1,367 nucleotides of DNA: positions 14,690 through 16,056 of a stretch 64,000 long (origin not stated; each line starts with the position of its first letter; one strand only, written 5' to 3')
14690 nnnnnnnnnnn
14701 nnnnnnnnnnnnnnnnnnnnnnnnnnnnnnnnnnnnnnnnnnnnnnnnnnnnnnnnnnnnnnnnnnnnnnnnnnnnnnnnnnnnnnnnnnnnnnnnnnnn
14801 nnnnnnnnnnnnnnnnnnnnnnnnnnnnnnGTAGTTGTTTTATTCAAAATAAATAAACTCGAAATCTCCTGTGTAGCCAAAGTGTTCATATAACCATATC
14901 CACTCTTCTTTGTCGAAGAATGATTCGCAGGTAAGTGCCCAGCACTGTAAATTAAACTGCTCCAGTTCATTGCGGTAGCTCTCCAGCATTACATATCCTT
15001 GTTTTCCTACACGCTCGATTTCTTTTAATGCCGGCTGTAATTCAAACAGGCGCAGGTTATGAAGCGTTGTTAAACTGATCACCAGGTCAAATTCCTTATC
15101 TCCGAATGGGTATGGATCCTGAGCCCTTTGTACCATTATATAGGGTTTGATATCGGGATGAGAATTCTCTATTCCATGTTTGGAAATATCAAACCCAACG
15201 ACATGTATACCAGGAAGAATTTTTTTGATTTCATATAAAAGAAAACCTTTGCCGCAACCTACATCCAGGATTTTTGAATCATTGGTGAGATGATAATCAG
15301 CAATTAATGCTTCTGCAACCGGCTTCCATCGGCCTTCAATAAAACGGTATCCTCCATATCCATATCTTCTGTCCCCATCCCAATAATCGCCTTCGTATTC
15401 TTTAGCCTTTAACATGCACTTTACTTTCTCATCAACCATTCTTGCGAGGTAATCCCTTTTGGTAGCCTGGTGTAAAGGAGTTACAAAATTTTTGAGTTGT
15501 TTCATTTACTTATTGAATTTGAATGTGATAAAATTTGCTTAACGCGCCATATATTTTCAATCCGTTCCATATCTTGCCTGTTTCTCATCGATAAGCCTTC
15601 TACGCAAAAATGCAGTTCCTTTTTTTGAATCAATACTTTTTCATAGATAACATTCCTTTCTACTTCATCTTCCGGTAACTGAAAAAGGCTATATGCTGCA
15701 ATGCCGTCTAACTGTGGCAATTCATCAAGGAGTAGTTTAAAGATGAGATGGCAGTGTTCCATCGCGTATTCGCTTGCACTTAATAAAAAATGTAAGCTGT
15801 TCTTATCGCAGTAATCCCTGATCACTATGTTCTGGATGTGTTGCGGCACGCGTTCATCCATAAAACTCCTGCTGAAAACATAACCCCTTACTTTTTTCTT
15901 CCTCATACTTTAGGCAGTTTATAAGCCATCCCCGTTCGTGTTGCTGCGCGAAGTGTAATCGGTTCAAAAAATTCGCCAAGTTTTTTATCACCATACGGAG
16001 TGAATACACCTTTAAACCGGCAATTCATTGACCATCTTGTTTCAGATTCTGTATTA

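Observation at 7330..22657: Self-contained pathway for a heavily tailored higher-carbon or branched sugar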

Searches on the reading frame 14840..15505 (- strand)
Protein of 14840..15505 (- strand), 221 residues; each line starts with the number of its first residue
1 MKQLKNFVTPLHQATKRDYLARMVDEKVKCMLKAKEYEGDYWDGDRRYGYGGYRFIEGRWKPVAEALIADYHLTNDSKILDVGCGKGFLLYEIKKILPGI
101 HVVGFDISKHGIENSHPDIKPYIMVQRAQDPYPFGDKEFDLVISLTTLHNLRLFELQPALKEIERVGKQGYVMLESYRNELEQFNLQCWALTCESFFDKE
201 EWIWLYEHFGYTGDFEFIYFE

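Call 3: search_protein_families(library=pfam, proteins=[window:14840-15505:-])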
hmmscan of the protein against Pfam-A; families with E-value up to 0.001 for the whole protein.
window:14840-15505:- (221 aa): 9 families
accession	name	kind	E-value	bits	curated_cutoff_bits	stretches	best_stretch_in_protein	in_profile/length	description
PF13847.12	Methyltransf_31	-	1.9e-16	60.5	27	1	75-207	3-142/145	Methyltransferase domain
PF08241.18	Methyltransf_11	-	6.4e-14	52.8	21.2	1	80-170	1-90/95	Methyltransferase domain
PF13649.12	Methyltransf_25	-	2e-13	51.2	27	1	79-170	1-96/97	Methyltransferase domain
PF13489.12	Methyltransf_23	-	8.7e-11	42.3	27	1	73-212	20-160/164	Methyltransferase domain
PF08242.18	Methyltransf_12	-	2.9e-10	41.2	30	1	80-169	1-94/98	Methyltransferase domain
PF07021.18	MetW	-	1.1e-06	28.8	21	1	73-173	11-108/193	Methionine biosynthesis protein MetW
PF05175.20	MTS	-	3.5e-05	23.9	23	1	71-121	27-77/170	Methyltransferase small domain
PF00891.24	Methyltransf_2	-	0.00018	21.4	22.3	1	58-109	45-96/210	O-methyltransferase domain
PF13679.12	Methyltransf_32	-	0.00053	20.4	27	1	68-116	17-70/143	Methyltransferase domain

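Call 7: search_protein_families(library=ncbifam, max_evalue=0.01, proteins=[window:14840-15505:-])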
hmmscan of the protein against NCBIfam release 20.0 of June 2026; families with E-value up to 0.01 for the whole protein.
window:14840-15505:- (221 aa): 29 families (the best 25 are shown)
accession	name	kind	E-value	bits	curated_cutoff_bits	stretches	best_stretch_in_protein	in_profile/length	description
NF004452.0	PRK05785.1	equivalog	4.1e-10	39.5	207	1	59-169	36-139/228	hypothetical protein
NF045667.1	MTase_DVU1556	equivalog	1.7e-09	37.5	155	1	66-170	13-114/213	DVU_1556 family methyltransferase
TIGR02072.1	BioC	equivalog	3e-09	37.1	184.95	1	73-177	32-135/244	malonyl-ACP O-methyltransferase BioC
NF043040.1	corrin_prot_MT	hypoth_equivalog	1.6e-08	34.2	180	1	55-170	22-142/216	corrinoid protein-associated methyltransferase CpaM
TIGR02081.1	metW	equivalog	2.7e-08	33.6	189.5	1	73-173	11-108/194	methionine biosynthesis protein MetW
TIGR01934.1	MenG_MenH_UbiE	subfamily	5.7e-08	32.3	158.35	1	66-176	30-144/223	ubiquinone/menaquinone biosynthesis methyltransferase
NF047649.1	MTase_UXPK_star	exception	1.6e-07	30.6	460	1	76-172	78-178/283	methyltransferase/UXPK-star double selenoprotein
NF001244.0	PRK00216.1-5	equivalog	1.3e-06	27.9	216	1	68-175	41-155/236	bifunctional demethylmenaquinone methyltransferase/2-methoxy-6-polyprenyl-1,4-benzoquinol methylase UbiE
NF008300.0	PRK11088.1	equivalog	4.5e-06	26.3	303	1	67-145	77-158/272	23S rRNA (guanine(745)-N(1))-methyltransferase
NF040539.1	AST_met_ArsM_2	exception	8.6e-06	25.8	240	1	49-172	28-160/262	putative arsinothricin biosynthesis methyltransferase ArsM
NF045825.1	FAmtase_mtf2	equivalog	1.4e-05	24.5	400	1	76-175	59-159/248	fatty-acid O-methyltransferase Mtf2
TIGR03587.1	Pse_Me-ase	hypoth_equivalog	2.7e-05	24.4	112.05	1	72-180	40-146/204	pseudaminic acid biosynthesis-associated methylase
TIGR03534.1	RF_mod_PrmC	equivalog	3.3e-05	23.5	199.1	1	70-113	83-126/253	peptide chain release factor N(5)-glutamine methyltransferase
NF010703.0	PRK14103.1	equivalog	7.7e-05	22.2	320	1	54-149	9-100/256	trans-aconitate 2-methyltransferase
TIGR04543.1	ketoArg_3Met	equivalog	8.6e-05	21.8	425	1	62-116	137-190/336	2-ketoarginine methyltransferase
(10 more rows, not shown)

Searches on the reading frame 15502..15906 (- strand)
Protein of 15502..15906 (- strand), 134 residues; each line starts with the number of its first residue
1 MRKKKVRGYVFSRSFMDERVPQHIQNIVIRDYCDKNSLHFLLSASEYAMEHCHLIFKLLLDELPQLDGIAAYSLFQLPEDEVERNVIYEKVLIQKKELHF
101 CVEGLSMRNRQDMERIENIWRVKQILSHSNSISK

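Call 3: search_protein_families(library=pfam, proteins=[window:15502-15906:-])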
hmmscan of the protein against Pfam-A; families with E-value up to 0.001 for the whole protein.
window:15502-15906:- (134 aa): 0 families

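Call 7: search_protein_families(library=ncbifam, max_evalue=0.01, proteins=[window:15502-15906:-])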
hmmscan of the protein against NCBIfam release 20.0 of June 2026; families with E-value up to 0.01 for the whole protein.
window:15502-15906:- (134 aa): 1 family
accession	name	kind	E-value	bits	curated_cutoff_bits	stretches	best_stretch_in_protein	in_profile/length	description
TIGR04323.1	SpoChoClust_1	subfamily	7.1e-45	151.9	55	1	5-126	1-122/122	LIC12192 family sporadic carbohydrate cluster protein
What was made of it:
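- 15502..15906 (-): LIC12192-family protein (TIGR04323), obligate partner of the oxygenase. Resolvase-like alpha/beta fold, biochemical role unknown. 152 bits against a cut-off of 55 (call 7).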

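Call 26: search_protein_families(library=pfam, max_evalue=5, proteins=[window:15502-15906:-])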
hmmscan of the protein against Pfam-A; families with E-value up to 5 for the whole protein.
window:15502-15906:- (134 aa): 0 families

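Call 27: find_homologous_proteins(query=window:15502-15906:-)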
Query window:15502-15906:- (134 aa): 657 proteins with E <= 0.001 among 659 candidates; the best 120 are listed.
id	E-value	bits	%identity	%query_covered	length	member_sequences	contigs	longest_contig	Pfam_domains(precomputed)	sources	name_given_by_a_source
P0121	1.1e-82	293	100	100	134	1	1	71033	-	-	-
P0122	1.5e-63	231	80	97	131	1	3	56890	-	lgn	-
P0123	2.9e-59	217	75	94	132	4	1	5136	-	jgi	-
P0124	6.0e-58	213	73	96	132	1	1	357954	-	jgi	jgi:sporadic carbohydrate cluster protein (TIGR04323 family)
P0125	1.2e-57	212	75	96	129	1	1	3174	-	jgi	jgi:sporadic carbohydrate cluster protein (TIGR04323 family)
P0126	5.7e-57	209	71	96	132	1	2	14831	-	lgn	-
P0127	8.5e-57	209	72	96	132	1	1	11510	-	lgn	-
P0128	1.1e-56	208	71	94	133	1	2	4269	-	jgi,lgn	-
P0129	1.4e-56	208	77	91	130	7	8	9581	-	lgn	-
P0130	7.7e-56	206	68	99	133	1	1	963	-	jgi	-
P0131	8.6e-56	206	75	91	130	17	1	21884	-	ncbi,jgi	jgi:sporadic carbohydrate cluster protein (TIGR04323 family)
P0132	8.7e-56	206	73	93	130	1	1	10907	-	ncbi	-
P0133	1.4e-55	205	71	94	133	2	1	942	-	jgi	-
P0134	1.6e-55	205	73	93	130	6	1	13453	-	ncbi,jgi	jgi:sporadic carbohydrate cluster protein (TIGR04323 family)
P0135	2.5e-55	204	75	94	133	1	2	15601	-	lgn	-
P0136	4.8e-55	203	72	93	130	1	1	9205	-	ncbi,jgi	jgi:sporadic carbohydrate cluster protein (TIGR04323 family)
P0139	1.4e-53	198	67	95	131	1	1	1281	-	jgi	jgi:sporadic carbohydrate cluster protein (TIGR04323 family)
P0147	1.7e-50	189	71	92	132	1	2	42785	-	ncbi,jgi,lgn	jgi:sporadic carbohydrate cluster protein (TIGR04323 family)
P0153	3.4e-50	188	66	97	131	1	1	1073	-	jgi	jgi:sporadic carbohydrate cluster protein (TIGR04323 family)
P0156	4.7e-50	187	66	93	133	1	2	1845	-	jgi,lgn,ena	jgi:sporadic carbohydrate cluster protein (TIGR04323 family)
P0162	6.4e-50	187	67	93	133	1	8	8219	-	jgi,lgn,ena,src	jgi:sporadic carbohydrate cluster protein (TIGR04323 family)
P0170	2.2e-49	185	68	92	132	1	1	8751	-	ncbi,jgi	jgi:sporadic carbohydrate cluster protein (TIGR04323 family)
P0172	3.2e-49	184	64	97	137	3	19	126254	-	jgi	jgi:sporadic carbohydrate cluster protein (TIGR04323 family)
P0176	9.9e-49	183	62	96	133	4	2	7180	-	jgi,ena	jgi:sporadic carbohydrate cluster protein (TIGR04323 family)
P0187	1.4e-47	179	63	97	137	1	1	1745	-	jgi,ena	jgi:sporadic carbohydrate cluster protein (TIGR04323 family)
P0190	2.0e-47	179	62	93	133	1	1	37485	-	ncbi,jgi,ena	jgi:sporadic carbohydrate cluster protein (TIGR04323 family)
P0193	2.7e-47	178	65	93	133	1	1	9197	-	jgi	jgi:sporadic carbohydrate cluster protein (TIGR04323 family)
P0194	2.7e-47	178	63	96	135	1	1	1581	-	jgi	jgi:sporadic carbohydrate cluster protein (TIGR04323 family)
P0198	4.2e-47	178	62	93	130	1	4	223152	-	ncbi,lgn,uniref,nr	ncbi:LIC12192 family sporadic carbohydrate cluster protein [Leptospira alstonii]|uniref:Sporadic car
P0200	5.4e-47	177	61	94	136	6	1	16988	-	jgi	jgi:sporadic carbohydrate cluster protein (TIGR04323 family)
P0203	6.0e-47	177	62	98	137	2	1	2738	-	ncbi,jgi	jgi:sporadic carbohydrate cluster protein (TIGR04323 family)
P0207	9.6e-47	176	65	92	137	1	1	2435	-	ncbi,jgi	jgi:sporadic carbohydrate cluster protein (TIGR04323 family)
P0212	2.5e-46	175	59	96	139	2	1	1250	-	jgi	jgi:sporadic carbohydrate cluster protein (TIGR04323 family)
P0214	2.7e-46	175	60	96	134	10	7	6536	-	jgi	jgi:sporadic carbohydrate cluster protein (TIGR04323 family)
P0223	5.5e-46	174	59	96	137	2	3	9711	-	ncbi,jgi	jgi:sporadic carbohydrate cluster protein (TIGR04323 family)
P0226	6.4e-46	174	60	91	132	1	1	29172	-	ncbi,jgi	jgi:sporadic carbohydrate cluster protein (TIGR04323 family)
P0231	9.3e-46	173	58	97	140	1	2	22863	-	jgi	jgi:sporadic carbohydrate cluster protein (TIGR04323 family)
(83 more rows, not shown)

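Call 37: predict_structure(alignment_id=A2)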
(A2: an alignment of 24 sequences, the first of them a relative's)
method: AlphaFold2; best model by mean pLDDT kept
length: 134 residues; sequences in the alignment: 24
mean_pLDDT: 88.5   pTM: 0.83
mean pLDDT of the five models: 88.5, 88.2, 85.4, 81.7, 80.1
residues with pLDDT >= 90: 88; 70-90: 29; 50-70: 16; < 50: 1
segments of 3 or more residues with pLDDT < 50: none
pLDDT, mean of each block of 10 residues (from residue 1): 90 72 93 97 79 83 96 91 95 97 96 96 80 53
secondary structure, 60 per line:
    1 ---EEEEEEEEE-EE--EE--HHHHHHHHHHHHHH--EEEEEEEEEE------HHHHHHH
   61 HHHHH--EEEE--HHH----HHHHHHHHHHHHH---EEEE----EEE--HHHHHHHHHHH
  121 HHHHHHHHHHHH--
elements in order: E4-12 H22-35 E38-47 H54-65 E68-71 H81-93 E97-100 E105-107 H110-132

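Call 39: fold_search(model_id=the predicted structure, library=pdb)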
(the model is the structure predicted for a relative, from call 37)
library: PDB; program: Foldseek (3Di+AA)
matches with E <= 10: 1578; with E <= 0.001: 6
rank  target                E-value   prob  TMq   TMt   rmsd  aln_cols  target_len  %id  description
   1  9dxd_A                9.5e-05  1.00  0.72  0.21   3.8       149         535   15  attLmm bound serine integrase and RDF complex in the pre-rotation state (released 2026-01-21)
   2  9y66_C                2.4e-04  1.00  0.68  0.20   5.2       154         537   14  attLsym bound serine integrase complex in the dimeric state (released 2026-02-04)
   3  9dxf_A                2.6e-04  1.00  0.68  0.20   5.1       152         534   15  attLmm bound serine integrase and RDF complex in the post-rotation state (released 2026-01-21)
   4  3guv                  3.8e-04  1.00  0.69  0.63   6.2       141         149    9  Crystal structure of a resolvase family site-specific recombinase from Streptococcus pneumoniae (released 2009-04-07)
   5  4bqq_B                3.8e-04  1.00  0.57  0.28   5.4       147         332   18  Protein crystal structure of the N-terminal and recombinase domains of the Streptomyces temperate phage serine recombi (released 2013-06-12)
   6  5cy1_A                7.3e-04  1.00  0.51  0.39   7.2       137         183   17  Tn3 resolvase - site III complex crystal form I (released 2017-01-11)
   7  1gdt_A                1.5e-03  1.00  0.57  0.44   5.6       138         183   17  CRYSTAL STRUCTURE OF A SITE-SPECIFIC RECOMBINASE, GAMMA-DELTA RESOLVASE COMPLEXED WITH A 34 BP CLEAVAGE SITE (released 1996-04-03)
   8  3g13_A                1.6e-03  1.00  0.59  0.53   7.2       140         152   11  Crystal structure of putative conjugative transposon recombinase from Clostridium difficile (released 2009-02-10)
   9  5cy1_B                1.8e-03  1.00  0.49  0.39   7.7       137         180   17  Tn3 resolvase - site III complex crystal form I (released 2017-01-11)
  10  2gm5_C                2.4e-03  1.00  0.66  0.74   3.9       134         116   16  An activated, truncated gamma-delta resolvase tetramer (released 2006-06-27)
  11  2rsl_A                2.7e-03  1.00  0.54  0.61   4.5       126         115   13  REFINEMENT OF GAMMA DELTA RESOLVASE REVEALS A STRIKINGLY FLEXIBLE MOLECULE (released 1994-04-30)
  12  1zr2_B                3.1e-03  1.00  0.63  0.49   4.2       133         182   17  Structure of a Synaptic gamma-delta Resolvase Tetramer Covalently Linked to two Cleaved DNAs (released 2005-08-30)
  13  9iu2_A                4.1e-03  1.00  0.70  0.22   5.8       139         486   12  Cryo-EM structure of the large serine recombinase Bxb1 in complex with attP and attB (GT/TT CDN) in the pre-strand exc (released 2026-03-04)
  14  2rsl_C                4.3e-03  1.00  0.55  0.59   4.5       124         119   15  REFINEMENT OF GAMMA DELTA RESOLVASE REVEALS A STRIKINGLY FLEXIBLE MOLECULE (released 1994-04-30)
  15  3g13_B                9.0e-03  1.00  0.62  0.60   5.3       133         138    9  Crystal structure of putative conjugative transposon recombinase from Clostridium difficile (released 2009-02-10)
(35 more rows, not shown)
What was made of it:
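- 15502..15906 (-): AF2 pLDDT 88; Foldseek top hits are serine-recombinase catalytic domains (calls 37, 39).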

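Call 63: search_protein_representatives(alignment_id=A2)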
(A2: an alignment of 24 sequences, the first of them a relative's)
Query: 24 sequences, 133 profile positions. Proteins with E-value up to 0.001 (for the whole library): 848; up to 1e-10: 486; up to 1e-30: 84. The best 150 are listed.
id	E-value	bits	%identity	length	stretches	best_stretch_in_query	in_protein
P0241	3.1e-61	221.4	-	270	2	2-118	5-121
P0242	1.5e-58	212.6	-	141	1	3-130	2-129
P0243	1.2e-47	177.3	-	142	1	5-130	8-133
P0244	2.4e-46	173.2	-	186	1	4-130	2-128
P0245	3.5e-46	172.7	-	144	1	2-126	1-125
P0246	9.1e-46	171.3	-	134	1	2-130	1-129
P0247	1.5e-45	170.6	-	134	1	2-129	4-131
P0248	4.7e-45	169.0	-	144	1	5-130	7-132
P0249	7.7e-44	165.1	-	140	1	4-130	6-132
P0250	2.1e-43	163.7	-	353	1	4-126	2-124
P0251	9.9e-42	158.2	-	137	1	2-130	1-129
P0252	1.4e-41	157.7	-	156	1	2-125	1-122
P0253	9.3e-41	155.1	-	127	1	2-93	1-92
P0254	2.0e-40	154.1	-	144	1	5-130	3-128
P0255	3.6e-40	153.2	-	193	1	4-124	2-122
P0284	3.4e-35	137.1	-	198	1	5-103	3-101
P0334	2.1e-29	118.3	-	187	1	5-129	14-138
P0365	3.6e-27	111.1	-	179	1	6-93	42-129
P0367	4.0e-27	111.0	-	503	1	16-123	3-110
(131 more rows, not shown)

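Call 64: search_protein_families(library=ncbifam, max_evalue=0.001, proteins=[P0250, P0367, P0241, P0255, P0244, P0284, P0334, P0365])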
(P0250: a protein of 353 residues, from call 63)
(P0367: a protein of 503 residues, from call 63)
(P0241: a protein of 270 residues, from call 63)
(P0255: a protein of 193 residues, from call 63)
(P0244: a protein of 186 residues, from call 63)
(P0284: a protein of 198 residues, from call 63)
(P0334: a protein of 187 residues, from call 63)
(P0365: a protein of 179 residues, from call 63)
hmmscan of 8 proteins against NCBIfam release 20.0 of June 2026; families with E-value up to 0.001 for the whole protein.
P0250 (353 aa): 20 families
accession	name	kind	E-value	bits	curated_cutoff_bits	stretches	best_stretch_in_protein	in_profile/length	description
TIGR04323.1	SpoChoClust_1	subfamily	2.3e-38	130.9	55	1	2-120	1-119/122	LIC12192 family sporadic carbohydrate cluster protein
TIGR02072.1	BioC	equivalog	5.7e-11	42.7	184.95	1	194-297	22-122/244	malonyl-ACP O-methyltransferase BioC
NF004452.0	PRK05785.1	equivalog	1.9e-10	40.6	207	1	205-300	49-138/228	hypothetical protein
TIGR02081.1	metW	equivalog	3.9e-09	36.3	189.5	1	205-304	11-107/194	methionine biosynthesis protein MetW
NF001244.0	PRK00216.1-5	equivalog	4.4e-09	36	216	1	191-313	32-161/236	bifunctional demethylmenaquinone methyltransferase/2-methoxy-6-polyprenyl-1,4-benzoquinol methylase UbiE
NF008300.0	PRK11088.1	equivalog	1.3e-08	34.7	303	1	190-278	65-159/272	23S rRNA (guanine(745)-N(1))-methyltransferase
NF043040.1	corrin_prot_MT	hypoth_equivalog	7.8e-08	32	180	1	191-298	26-138/216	corrinoid protein-associated methyltransferase CpaM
TIGR01934.1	MenG_MenH_UbiE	subfamily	8.2e-08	31.8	158.35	1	190-313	22-149/223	ubiquinone/menaquinone biosynthesis methyltransferase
NF045667.1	MTase_DVU1556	equivalog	9e-08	31.8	155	1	194-298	9-110/213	DVU_1556 family methyltransferase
TIGR03534.1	RF_mod_PrmC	equivalog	6.5e-07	29.1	199.1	1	195-276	76-162/253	peptide chain release factor N(5)-glutamine methyltransferase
TIGR03587.1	Pse_Me-ase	hypoth_equivalog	1.1e-06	29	112.05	1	195-312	33-146/204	pseudaminic acid biosynthesis-associated methylase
NF052510.1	methyltran_MpqE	exception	9.6e-06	25.1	335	1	190-315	29-161/234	methyl-plastoquinone biosynthesis methyltransferase MpqE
NF005379.0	PRK06922.1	equivalog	3.4e-05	22.4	602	1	193-263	406-474/677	class I SAM-dependent methyltransferase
NF041536.1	ArsM_DUF2284_UU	exception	0.00011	20.7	575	1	205-297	74-170/459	arsenite methyltransferase/DUF2284 domain selenoprotein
NF004851.0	PRK06202.1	equivalog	0.00013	21.5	243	1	203-300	56-159/237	hypothetical protein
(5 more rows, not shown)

P0367 (503 aa): 8 families
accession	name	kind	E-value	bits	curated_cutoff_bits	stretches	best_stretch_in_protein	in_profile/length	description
TIGR04323.1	SpoChoClust_1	subfamily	1.1e-34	118.9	55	1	2-111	12-121/122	LIC12192 family sporadic carbohydrate cluster protein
TIGR01983.1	UbiG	equivalog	3.6e-08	33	102.95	1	226-323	49-153/228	bifunctional 2-polyprenyl-6-hydroxyphenol methylase/3-demethylubiquinol 3-O-methyltransferase UbiG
NF045667.1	MTase_DVU1556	equivalog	2.8e-07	30.2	155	1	214-359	10-163/213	DVU_1556 family methyltransferase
TIGR02072.1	BioC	equivalog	8.6e-07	29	184.95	1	214-322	23-133/244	malonyl-ACP O-methyltransferase BioC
TIGR04345.1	ovoA_Cterm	equivalog_domain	1.3e-06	28.1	170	1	285-324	133-172/242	putative 4-mercaptohistidine N1-methyltransferase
NF002463.0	PRK01683.1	equivalog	3e-06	27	297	1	224-343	29-150/258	trans-aconitate 2-methyltransferase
NF010703.0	PRK14103.1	equivalog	0.00067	19.2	320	1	226-346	29-149/256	trans-aconitate 2-methyltransferase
TIGR00452.1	TIGR00452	equivalog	0.00098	18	275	0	222-320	114-218/316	tRNA 5-methoxyuridine(34)/uridine 5-oxyacetic acid(34) synthase CmoB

P0241 (270 aa): 1 family
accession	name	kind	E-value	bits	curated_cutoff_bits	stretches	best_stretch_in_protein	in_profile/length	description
TIGR04323.1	SpoChoClust_1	subfamily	8.3e-67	222.7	55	2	7-121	1-115/122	LIC12192 family sporadic carbohydrate cluster protein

P0255 (193 aa): 1 family
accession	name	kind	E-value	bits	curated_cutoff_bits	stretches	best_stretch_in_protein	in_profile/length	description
TIGR04323.1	SpoChoClust_1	subfamily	3.6e-38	130.3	55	1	2-121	1-120/122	LIC12192 family sporadic carbohydrate cluster protein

P0244 (186 aa): 1 family
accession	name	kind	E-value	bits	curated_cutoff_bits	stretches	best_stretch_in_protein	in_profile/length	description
TIGR04323.1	SpoChoClust_1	subfamily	8.2e-39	132.3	55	1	2-120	1-119/122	LIC12192 family sporadic carbohydrate cluster protein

P0284 (198 aa): 11 families
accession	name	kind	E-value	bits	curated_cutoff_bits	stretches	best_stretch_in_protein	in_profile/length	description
TIGR04323.1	SpoChoClust_1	subfamily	1.4e-33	115.4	55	1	3-101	2-100/122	LIC12192 family sporadic carbohydrate cluster protein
TIGR01181.1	dTDP_gluc_dehyt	equivalog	1.2e-24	87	365.1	1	86-165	66-145/321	dTDP-glucose 4,6-dehydratase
NF007582.0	PRK10217.1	equivalog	2.2e-19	69.8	698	1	90-165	74-154/355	dTDP-glucose 4,6-dehydratase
NF007490.0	PRK10084.1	subfamily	6.2e-18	64.9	649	1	89-158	72-145/361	dTDP-glucose 4,6-dehydratase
TIGR02622.1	CDP_4_6_dhtase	equivalog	7.2e-08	31.9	278.45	1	91-162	78-145/352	CDP-glucose 4,6-dehydratase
TIGR01179.1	galE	equivalog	1.6e-07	30.5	262.3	1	89-155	69-130/332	UDP-glucose 4-epimerase GalE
TIGR04180.1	EDH_00030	hypoth_equivalog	3.7e-07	29.5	475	1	83-153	63-128/297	NAD-dependent 4,6-dehydratase LegB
TIGR01472.1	gmd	equivalog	1.8e-06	27.4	415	1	89-165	76-149/342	GDP-mannose 4,6-dehydratase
NF007956.0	PRK10675.1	subfamily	3.6e-06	26.3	394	1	87-152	67-130/338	UDP-glucose 4-epimerase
NF011728.1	PRK15181.1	equivalog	0.00024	20.2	760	1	92-136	92-136/348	Vi polysaccharide biosynthesis UDP-N-acetylglucosaminuronic acid C-4 epimerase TviC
NF003787.0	PRK05379.1-4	equivalog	0.00081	18.4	449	0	61-129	7-73/346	bifunctional nicotinamide-nucleotide adenylyltransferase/Nudix hydroxylase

P0334 (187 aa): 1 family
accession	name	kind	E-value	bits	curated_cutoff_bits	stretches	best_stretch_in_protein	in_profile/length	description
TIGR04323.1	SpoChoClust_1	subfamily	3.5e-36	123.8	55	1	13-133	1-121/122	LIC12192 family sporadic carbohydrate cluster protein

P0365 (179 aa): 1 family
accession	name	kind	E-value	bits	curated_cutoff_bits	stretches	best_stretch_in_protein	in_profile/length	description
TIGR04323.1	SpoChoClust_1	subfamily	2.4e-34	117.9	55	1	41-131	2-92/122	LIC12192 family sporadic carbohydrate cluster protein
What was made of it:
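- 15502..15906 (-): Fused to a class I methyltransferase in P0250 and P0367 (call 64).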
